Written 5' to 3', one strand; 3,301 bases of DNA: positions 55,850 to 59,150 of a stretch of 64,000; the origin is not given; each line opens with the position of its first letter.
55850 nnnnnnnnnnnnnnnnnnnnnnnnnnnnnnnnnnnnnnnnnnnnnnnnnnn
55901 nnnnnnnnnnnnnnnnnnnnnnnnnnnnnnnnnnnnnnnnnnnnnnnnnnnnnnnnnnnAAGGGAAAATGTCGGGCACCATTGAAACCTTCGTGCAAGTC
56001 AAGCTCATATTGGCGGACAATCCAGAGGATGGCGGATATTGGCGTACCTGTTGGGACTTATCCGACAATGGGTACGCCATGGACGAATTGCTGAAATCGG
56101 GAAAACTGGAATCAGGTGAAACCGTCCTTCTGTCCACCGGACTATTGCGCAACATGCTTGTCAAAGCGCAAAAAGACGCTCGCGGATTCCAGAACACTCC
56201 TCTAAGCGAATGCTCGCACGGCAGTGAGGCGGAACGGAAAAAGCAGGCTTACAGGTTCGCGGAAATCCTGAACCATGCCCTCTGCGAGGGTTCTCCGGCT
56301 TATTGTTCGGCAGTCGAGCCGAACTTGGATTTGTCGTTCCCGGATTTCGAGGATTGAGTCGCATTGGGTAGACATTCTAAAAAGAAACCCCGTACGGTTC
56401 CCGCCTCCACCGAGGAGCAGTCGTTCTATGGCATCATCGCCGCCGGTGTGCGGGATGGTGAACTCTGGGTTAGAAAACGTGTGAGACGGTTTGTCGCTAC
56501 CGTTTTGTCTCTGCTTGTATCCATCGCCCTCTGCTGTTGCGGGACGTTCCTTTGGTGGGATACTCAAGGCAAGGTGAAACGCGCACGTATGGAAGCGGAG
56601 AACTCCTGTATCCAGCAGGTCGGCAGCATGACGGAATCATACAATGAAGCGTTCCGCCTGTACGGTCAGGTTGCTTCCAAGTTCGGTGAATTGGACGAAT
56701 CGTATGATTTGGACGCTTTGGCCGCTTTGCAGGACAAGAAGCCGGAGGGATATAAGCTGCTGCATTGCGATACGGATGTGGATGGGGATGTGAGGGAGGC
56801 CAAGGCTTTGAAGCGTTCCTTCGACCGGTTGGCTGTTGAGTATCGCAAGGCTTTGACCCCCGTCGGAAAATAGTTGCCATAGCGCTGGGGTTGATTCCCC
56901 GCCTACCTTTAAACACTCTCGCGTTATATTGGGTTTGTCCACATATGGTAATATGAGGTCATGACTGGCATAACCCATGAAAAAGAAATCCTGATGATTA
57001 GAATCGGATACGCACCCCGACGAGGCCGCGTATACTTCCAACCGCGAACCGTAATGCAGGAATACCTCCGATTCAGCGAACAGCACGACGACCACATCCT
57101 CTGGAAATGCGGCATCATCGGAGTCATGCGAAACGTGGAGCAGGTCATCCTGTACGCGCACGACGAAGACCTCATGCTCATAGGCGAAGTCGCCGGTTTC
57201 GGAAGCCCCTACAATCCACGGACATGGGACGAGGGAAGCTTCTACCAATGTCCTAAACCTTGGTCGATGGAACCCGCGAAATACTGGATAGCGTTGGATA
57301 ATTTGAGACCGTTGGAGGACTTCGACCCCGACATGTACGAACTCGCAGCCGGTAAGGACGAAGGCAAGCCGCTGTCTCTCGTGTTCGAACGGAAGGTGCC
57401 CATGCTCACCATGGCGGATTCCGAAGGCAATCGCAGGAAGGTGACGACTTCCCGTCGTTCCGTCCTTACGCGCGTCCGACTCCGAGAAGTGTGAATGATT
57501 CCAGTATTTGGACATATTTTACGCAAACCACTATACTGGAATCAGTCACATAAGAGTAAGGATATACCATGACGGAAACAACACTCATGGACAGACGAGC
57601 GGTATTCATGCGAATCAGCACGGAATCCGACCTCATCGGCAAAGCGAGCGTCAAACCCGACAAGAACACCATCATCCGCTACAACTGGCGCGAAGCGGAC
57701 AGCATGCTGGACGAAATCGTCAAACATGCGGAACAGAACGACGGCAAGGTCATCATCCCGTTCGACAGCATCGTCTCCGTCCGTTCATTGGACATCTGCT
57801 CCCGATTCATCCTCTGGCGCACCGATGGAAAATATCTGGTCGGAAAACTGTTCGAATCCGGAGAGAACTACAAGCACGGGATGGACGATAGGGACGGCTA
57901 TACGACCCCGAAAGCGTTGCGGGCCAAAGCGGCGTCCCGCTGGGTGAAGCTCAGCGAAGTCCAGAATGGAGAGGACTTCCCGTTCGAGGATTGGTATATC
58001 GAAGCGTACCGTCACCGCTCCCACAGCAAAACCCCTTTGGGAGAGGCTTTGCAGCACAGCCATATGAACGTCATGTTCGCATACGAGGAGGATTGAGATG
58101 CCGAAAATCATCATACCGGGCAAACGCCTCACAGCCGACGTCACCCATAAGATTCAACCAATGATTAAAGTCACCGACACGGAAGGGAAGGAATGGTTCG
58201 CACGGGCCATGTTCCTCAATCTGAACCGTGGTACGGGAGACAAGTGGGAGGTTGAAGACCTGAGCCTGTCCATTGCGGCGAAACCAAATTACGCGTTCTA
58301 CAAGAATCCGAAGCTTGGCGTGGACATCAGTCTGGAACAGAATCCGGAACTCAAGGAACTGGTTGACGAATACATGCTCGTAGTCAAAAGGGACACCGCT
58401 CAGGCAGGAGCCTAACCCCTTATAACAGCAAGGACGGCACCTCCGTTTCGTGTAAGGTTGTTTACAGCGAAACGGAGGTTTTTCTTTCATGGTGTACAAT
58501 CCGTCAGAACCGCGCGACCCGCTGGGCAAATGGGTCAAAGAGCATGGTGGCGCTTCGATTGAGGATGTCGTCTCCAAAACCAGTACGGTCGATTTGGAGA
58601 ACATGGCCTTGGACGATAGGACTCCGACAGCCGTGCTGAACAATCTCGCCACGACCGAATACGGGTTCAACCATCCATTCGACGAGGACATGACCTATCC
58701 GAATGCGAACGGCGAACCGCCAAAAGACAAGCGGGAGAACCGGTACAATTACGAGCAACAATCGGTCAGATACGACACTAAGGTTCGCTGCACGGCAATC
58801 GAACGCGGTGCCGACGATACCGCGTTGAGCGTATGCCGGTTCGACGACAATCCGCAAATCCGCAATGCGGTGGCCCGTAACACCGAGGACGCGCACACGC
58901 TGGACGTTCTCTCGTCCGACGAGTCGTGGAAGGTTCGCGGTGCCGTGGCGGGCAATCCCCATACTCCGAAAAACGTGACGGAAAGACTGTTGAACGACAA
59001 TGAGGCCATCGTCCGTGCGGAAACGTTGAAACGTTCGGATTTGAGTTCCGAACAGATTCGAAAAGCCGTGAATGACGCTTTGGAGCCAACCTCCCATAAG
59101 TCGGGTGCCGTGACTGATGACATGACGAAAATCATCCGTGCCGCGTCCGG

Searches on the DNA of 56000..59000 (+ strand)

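Call 7: search_dna_similar(query=window:56000-59000:+, collection=plasmids, mode=near, max_rows=30)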
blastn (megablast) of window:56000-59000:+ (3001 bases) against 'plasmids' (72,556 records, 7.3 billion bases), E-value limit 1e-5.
No match.

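Call 75: search_rna_families(source=window, start=57300, end=57700, threshold=evalue, max_evalue=1)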
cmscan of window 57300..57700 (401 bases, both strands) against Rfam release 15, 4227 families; matches with E-value up to 1: 1.
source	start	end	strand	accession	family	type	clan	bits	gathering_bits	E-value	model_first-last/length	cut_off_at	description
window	57490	57552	+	RF03803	MIR1886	Gene; miRNA;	-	20.2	62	0.19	1-52/52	no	MIR1886 microRNA precursor family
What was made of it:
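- There is no Rfam family, only a sub-threshold miRNA hairpin hit (call 75).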

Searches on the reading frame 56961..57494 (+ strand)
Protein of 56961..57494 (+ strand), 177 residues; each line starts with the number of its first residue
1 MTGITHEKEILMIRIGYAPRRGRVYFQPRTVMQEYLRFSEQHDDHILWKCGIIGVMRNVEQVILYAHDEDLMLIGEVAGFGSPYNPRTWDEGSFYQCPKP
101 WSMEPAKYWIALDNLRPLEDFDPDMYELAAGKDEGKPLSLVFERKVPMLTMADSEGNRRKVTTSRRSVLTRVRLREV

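Call 9: search_protein_families(library=pfam, proteins=[window:56961-57494:+], max_evalue=0.01)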
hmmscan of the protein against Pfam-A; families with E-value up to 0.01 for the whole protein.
window:56961-57494:+ (177 aa): 0 families

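Call 10: search_dna_similar(query=window:56961-57494:+, collection=plasmids, mode=protein, max_rows=30)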
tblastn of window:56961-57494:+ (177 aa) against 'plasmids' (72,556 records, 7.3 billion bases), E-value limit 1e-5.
Records with a match: 6; places in all: 6; records where one place covers at least 80% of the query: 0.
Best place of each record, by identity: <60% 6.
By first word of the organism name: Bifidobacterium 6.
By predicted mobility (MOB-suite, as given by PLSDB): non-mobilizable 6.
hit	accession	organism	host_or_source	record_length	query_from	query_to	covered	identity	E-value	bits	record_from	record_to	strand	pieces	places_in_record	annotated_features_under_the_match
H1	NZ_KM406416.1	Bifidobacterium breve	-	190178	5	141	77%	41.4%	8e-27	112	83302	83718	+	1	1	hypothetical protein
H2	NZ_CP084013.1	Bifidobacterium longum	Homo sapiens,pure culture,human feces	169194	10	127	67%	43.0%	7e-27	112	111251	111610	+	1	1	hypothetical protein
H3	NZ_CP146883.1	Bifidobacterium longum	-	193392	10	127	67%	43.0%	7e-27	112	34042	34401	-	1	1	hypothetical protein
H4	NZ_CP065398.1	Bifidobacterium longum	cell culture,feces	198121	10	127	67%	43.0%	7e-27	112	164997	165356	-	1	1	hypothetical protein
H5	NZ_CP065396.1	Bifidobacterium longum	cell culture,feces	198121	10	127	67%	43.0%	7e-27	112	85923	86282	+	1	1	hypothetical protein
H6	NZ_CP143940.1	Bifidobacterium longum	Homo sapiens,cell culture,human fecal ...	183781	10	127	67%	43.0%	1e-26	112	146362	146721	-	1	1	hypothetical protein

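Call 11: find_homologous_proteins(query=window:56961-57494:+)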
Query window:56961-57494:+ (177 aa): 13 proteins with E <= 0.001 among 30 candidates.
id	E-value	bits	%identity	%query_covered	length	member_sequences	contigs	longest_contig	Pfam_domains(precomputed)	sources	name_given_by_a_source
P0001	5.8e-114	396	97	100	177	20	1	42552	-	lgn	-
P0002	5.1e-103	360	86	100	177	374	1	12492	-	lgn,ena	-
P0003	1.6e-98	346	83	100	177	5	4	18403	-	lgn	-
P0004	2.2e-98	345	84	100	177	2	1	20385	-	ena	-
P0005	6.7e-90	318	82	93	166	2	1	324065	-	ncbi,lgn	-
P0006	1.6e-89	316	79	100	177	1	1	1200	-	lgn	-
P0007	2.5e-84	299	70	100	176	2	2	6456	-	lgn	-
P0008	6.1e-79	282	74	94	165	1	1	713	-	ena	-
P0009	7.7e-72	259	74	82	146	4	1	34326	-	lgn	-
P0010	2.2e-67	244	88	69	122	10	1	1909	-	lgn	-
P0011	2.5e-50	189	77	65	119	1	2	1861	-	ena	-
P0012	1.5e-49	186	86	54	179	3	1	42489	-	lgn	-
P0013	4.5e-45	171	91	46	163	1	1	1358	PF17136.11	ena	-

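Call 12: find_encoding_contigs(protein=P0005, flank=10000, max_places=2)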
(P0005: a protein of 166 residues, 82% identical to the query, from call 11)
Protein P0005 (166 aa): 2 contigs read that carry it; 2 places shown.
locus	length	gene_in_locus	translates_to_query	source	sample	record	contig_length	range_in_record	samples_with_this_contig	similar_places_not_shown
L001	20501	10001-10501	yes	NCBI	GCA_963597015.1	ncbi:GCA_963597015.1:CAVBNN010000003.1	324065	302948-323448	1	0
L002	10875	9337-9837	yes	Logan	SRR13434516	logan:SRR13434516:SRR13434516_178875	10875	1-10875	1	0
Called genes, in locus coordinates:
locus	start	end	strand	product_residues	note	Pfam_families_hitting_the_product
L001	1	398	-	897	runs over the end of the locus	PF00521:DNA_topoisoIV, PF03989:DNA_gyraseA_C (faint)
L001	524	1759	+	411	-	PF01663:Phosphodiest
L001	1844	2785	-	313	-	PF11268:DUF3071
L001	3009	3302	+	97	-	PF13834:DUF4193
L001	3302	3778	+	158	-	PF00692:dUTPase, PF22769:DCD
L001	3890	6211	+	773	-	PF13328:HD_4, PF01966:HD, PF04607:RelA_SpoT, PF02824:TGS, PF19296:RelA_AH, PF28438:RelA_RIS, PF01842:ACT, PF13291:ACT_4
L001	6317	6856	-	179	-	PF00160:Pro_isomerase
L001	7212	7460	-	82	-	PF10387:DUF2442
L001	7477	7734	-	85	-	PF13711:DUF4160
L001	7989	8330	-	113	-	-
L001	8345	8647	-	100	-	PF18843:LPD28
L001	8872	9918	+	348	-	PF01131:Topoisom_bac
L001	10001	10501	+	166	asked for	-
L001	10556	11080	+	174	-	-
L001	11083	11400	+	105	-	-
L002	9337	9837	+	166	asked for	-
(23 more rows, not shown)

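Call 13: find_encoding_contigs(protein=P0002, flank=5000, max_places=2)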
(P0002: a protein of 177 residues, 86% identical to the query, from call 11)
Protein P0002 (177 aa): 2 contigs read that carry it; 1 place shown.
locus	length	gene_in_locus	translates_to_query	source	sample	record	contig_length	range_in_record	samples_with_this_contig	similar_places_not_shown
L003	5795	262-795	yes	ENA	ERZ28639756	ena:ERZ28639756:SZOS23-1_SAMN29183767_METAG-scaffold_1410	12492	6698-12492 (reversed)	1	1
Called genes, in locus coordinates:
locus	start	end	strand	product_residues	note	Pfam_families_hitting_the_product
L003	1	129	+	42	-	?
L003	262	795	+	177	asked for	-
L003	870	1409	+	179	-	-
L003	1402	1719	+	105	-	-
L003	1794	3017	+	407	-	PF01816:LRV (faint)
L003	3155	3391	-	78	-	PF01797:Y1_Tnp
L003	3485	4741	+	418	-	PF27234:MJ0013 (weak), PF07282:Cas12f1-like_TNB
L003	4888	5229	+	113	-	PF01816:LRV (faint)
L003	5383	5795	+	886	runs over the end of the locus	PF12846:AAA_10 (weak)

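Call 14: find_encoding_contigs(protein=P0003, flank=5000, max_places=2)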
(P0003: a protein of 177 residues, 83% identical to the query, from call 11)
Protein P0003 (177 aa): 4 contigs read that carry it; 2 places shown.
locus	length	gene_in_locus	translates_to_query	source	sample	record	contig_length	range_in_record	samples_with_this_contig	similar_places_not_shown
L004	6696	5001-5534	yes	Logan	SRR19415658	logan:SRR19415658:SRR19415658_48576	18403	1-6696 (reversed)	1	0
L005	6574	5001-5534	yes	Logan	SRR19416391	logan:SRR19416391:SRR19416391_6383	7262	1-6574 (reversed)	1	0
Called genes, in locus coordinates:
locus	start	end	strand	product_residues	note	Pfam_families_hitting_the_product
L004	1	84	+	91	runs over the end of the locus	-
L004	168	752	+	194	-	PF00929:RNase_T, PF13482:RNase_H_2 (faint), PF16473:Rv2179c-like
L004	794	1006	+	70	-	-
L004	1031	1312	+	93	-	-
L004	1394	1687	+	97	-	-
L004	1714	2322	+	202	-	-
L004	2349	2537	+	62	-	-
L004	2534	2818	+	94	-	-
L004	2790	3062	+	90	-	-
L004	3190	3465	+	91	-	-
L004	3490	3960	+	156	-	-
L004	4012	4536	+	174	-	PF11753:DUF3310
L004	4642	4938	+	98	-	-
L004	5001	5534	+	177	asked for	-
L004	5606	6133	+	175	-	-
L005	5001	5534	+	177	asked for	-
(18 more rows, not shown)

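Call 15: find_encoding_contigs(protein=P0004, flank=5000, max_places=2)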
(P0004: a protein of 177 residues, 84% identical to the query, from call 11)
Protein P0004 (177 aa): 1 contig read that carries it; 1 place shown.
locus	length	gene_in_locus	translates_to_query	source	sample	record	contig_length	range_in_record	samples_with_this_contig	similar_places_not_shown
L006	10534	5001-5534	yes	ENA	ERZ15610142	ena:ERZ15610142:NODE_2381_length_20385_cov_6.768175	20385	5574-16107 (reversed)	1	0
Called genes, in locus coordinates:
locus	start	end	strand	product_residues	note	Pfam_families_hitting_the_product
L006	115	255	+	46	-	-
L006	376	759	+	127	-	-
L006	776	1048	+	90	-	-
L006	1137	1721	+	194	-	PF00929:RNase_T, PF16473:Rv2179c-like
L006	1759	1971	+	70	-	-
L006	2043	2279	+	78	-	-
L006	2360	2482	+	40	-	-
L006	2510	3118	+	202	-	-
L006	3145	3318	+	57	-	-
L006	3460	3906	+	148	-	PF07282:Cas12f1-like_TNB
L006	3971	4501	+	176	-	PF11753:DUF3310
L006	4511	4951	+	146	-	-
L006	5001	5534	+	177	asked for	-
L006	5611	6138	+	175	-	-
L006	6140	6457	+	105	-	-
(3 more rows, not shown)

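Call 16: find_encoding_contigs(protein=P0007, flank=5000, max_places=2)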
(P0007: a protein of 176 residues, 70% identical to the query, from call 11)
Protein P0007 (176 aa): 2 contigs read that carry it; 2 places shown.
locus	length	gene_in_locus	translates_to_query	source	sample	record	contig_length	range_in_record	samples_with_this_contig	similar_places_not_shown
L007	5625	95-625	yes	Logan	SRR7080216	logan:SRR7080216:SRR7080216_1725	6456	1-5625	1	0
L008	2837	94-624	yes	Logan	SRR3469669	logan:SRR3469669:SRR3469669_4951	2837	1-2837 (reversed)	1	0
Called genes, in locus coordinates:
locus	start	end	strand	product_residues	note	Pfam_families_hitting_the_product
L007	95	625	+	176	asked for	-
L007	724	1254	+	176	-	-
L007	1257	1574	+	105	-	-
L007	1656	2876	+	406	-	PF01816:LRV (faint)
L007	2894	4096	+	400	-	PF01816:LRV (weak)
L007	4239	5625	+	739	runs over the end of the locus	?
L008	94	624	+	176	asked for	-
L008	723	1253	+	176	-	-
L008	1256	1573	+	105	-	-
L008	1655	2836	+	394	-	?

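Call 17: find_encoding_contigs(protein=P0009, flank=5000, max_places=2)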
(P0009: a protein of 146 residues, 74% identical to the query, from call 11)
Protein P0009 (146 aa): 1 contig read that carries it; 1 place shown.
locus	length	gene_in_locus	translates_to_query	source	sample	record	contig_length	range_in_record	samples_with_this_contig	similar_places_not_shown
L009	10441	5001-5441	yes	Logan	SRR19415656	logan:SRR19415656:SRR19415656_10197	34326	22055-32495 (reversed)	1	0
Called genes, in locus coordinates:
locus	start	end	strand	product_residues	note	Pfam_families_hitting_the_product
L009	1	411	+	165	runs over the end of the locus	-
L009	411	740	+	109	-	-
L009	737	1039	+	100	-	-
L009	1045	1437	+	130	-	-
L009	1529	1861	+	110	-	-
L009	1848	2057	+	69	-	-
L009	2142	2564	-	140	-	-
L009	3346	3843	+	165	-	-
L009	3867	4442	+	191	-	PF11753:DUF3310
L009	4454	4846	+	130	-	-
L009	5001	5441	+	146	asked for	-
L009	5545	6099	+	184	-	-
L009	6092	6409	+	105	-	-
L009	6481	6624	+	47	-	-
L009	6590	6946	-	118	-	-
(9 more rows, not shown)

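Call 18: find_encoding_contigs(protein=P0001, flank=5000, max_places=2)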
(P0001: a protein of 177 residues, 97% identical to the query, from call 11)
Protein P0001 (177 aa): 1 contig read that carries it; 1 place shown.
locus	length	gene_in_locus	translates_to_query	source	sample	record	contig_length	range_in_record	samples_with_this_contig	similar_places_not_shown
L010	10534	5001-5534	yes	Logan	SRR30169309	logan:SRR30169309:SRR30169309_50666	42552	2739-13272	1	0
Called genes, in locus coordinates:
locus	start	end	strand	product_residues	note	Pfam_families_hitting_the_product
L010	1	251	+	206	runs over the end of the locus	-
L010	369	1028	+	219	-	-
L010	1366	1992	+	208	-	-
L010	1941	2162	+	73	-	-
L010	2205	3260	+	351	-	PF21189:PHA02142, PF09414:RNA_ligase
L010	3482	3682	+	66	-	-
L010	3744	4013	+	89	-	-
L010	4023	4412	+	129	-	-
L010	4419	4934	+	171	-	-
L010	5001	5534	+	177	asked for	-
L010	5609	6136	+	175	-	-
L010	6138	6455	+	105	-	-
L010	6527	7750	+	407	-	PF01816:LRV (faint)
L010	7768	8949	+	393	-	PF01816:LRV (faint), PF25591:LRV_2 (weak)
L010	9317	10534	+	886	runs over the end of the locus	PF12846:AAA_10 (weak)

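Call 25: get_annotated_region(hit=H1, flank=3000)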
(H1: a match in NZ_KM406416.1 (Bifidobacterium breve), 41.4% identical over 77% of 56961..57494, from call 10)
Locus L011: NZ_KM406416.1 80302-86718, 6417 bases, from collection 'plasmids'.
description: Bifidobacterium breve strain JCM 7017 plasmid megaplasmid pMP7017, complete sequence
organism: Bifidobacterium breve (NCBI taxid 1685)
taxonomy: Bacteria; Actinomycetota; Actinomycetes; Bifidobacteriales; Bifidobacteriaceae; Bifidobacterium; Bifidobacterium breve
host: -; source: -; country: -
typing (MOB-suite, as given by PLSDB): non-mobilizable; replicon rep_cluster_329
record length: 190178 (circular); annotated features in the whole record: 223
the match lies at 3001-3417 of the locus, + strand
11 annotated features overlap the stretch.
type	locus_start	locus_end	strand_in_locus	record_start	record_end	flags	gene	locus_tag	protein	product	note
CDS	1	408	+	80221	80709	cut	-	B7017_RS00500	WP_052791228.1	hypothetical protein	-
CDS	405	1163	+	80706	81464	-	-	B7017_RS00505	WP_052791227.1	nucleotidyltransferase domain-containing protein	-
CDS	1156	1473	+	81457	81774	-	-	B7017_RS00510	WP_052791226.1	hypothetical protein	-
CDS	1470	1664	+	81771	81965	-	-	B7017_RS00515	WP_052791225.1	hypothetical protein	-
CDS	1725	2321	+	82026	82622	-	-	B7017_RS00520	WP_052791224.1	3'-5' exonuclease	-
CDS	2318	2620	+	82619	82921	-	-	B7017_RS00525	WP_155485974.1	hypothetical protein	-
CDS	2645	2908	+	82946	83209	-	-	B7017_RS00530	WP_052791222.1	hypothetical protein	-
CDS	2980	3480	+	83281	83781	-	-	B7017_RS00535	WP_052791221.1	hypothetical protein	-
CDS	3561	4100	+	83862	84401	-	-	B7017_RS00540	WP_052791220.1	hypothetical protein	-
CDS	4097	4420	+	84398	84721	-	-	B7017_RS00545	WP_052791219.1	hypothetical protein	-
CDS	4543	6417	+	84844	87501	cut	-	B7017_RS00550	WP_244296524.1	ATP-binding protein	-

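Call 45: find_related_loci(query=A1, collection=metagenome_contigs, flank=1500)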
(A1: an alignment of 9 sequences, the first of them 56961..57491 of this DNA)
Query A1 (177 aa) in metagenome_contigs; peptide patterns used: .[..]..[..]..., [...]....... (x = any residue, [..] = any of these).
114 stretches matched a pattern; 23 encode a relative of the query (tblastn E <= 1e-3); 23 distinct loci.
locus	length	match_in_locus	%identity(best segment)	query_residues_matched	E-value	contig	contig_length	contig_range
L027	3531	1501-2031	98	1-177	1e-119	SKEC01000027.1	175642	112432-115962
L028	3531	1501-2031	97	1-177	3e-117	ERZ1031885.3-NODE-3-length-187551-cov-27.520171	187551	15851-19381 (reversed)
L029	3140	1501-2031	88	1-177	3e-112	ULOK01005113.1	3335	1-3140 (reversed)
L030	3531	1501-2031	88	1-177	6e-110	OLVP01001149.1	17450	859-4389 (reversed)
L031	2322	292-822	88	1-177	2e-112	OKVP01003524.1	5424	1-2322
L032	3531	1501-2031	88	1-177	6e-110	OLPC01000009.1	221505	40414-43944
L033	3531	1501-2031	88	1-177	6e-110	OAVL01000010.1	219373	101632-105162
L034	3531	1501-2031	88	1-177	6e-110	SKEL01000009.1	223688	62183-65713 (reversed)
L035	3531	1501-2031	87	1-177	2e-109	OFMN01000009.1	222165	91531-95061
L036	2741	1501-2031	87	1-177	5e-111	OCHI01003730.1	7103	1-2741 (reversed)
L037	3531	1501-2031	87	1-177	2e-109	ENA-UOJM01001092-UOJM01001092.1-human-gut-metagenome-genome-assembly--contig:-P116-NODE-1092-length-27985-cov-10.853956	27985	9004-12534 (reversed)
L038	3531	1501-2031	87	1-177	2e-109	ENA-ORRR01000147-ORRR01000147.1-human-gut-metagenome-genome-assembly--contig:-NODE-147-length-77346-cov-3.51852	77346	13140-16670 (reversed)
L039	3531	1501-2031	87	1-177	1e-109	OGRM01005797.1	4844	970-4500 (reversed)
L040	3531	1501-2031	87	1-177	2e-109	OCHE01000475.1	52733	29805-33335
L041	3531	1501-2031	87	1-177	5e-109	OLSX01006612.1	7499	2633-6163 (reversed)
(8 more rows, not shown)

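Call 69: search_protein_families(library=phrogs, proteins=[window:56961-57494:+], max_evalue=0.001)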
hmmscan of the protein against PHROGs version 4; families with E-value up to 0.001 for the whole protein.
window:56961-57494:+ (177 aa): 0 families
